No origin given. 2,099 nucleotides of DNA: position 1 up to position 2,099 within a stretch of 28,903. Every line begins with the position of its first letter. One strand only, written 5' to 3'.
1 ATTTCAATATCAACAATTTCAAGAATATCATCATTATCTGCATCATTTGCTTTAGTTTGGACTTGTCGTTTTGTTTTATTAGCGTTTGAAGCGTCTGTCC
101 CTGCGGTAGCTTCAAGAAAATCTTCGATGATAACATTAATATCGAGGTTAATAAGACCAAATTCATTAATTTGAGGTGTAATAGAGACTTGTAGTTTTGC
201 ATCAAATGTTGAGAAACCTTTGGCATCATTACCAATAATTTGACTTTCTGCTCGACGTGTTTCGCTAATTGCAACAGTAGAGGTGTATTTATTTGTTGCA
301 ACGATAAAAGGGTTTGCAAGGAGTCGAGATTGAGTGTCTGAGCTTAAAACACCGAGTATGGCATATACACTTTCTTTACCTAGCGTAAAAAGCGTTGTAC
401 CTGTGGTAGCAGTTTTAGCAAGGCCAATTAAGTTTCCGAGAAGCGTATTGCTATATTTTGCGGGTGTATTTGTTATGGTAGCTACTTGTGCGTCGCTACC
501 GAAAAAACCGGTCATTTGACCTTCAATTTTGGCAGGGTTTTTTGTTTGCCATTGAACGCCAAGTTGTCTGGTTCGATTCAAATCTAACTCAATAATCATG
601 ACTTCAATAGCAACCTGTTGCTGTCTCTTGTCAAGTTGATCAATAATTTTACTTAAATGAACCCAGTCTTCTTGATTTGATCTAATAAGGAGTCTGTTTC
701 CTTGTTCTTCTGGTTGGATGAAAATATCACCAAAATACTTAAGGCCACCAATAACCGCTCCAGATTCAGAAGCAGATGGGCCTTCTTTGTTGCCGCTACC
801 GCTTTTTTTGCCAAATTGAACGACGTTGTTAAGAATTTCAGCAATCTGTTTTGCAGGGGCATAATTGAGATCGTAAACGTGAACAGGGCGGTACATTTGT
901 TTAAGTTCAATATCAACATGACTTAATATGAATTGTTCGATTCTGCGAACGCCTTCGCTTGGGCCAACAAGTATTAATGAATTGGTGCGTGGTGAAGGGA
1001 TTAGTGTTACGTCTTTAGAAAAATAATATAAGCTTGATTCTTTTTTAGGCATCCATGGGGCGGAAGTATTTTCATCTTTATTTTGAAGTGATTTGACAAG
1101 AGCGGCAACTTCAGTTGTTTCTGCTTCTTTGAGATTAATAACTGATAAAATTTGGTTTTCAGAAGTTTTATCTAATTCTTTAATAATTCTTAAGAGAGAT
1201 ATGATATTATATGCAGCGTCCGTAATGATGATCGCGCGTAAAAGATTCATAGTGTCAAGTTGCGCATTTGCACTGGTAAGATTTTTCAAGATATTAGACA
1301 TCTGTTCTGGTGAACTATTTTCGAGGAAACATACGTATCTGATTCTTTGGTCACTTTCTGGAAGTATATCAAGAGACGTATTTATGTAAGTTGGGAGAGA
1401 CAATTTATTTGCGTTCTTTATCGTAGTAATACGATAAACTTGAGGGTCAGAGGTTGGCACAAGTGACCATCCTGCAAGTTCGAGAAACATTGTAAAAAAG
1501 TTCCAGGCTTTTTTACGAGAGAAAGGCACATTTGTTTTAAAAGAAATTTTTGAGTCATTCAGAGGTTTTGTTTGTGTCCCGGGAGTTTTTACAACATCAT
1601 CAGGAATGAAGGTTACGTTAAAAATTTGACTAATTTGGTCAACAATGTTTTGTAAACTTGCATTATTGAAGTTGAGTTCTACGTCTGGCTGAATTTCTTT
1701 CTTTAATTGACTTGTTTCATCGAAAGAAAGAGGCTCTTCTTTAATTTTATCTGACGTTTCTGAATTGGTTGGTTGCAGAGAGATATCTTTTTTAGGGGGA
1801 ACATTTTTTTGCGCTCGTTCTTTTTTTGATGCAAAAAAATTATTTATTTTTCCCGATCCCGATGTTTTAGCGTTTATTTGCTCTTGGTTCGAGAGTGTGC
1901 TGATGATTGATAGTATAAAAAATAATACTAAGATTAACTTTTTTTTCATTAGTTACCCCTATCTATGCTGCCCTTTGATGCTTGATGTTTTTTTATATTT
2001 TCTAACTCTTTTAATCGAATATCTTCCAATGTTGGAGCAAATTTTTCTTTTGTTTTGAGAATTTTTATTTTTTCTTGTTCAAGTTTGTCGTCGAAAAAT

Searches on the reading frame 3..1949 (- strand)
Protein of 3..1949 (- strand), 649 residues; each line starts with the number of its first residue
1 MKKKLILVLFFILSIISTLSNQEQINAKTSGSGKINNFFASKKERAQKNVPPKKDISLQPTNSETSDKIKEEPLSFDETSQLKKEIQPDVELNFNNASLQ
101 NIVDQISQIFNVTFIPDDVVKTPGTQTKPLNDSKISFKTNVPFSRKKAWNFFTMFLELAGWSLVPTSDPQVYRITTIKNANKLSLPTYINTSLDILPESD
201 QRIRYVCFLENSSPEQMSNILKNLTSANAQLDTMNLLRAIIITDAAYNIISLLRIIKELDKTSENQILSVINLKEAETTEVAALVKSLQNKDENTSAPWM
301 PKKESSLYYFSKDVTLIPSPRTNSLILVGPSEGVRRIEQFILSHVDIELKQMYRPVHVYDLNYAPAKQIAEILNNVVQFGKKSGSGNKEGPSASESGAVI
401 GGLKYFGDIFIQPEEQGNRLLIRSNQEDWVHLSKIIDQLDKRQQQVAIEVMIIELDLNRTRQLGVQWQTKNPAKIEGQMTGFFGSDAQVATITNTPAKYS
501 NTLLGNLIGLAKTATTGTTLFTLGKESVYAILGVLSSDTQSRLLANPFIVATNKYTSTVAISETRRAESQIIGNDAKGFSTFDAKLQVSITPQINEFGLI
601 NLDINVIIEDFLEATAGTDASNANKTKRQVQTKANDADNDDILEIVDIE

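Call 62: search_protein_families(library=pfam, proteins=[window:3-1949:-], max_evalue=0.001)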
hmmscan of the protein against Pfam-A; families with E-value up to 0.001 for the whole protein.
window:3-1949:- (649 aa): 3 families
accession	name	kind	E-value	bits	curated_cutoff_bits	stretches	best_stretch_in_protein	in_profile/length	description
PF03958.22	Secretin_N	-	2.4e-20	73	28.2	2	356-445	1-69/69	Bacterial type II/III secretion system short domain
PF21305.2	type_II_gspD_N0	-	2.5e-07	30.9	27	1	92-168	1-66/71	GspD-like, N0 domain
PF00263.26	Secretin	-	4.1e-07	30.2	27.5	1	535-638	2-113/169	Bacterial type II and III secretion system protein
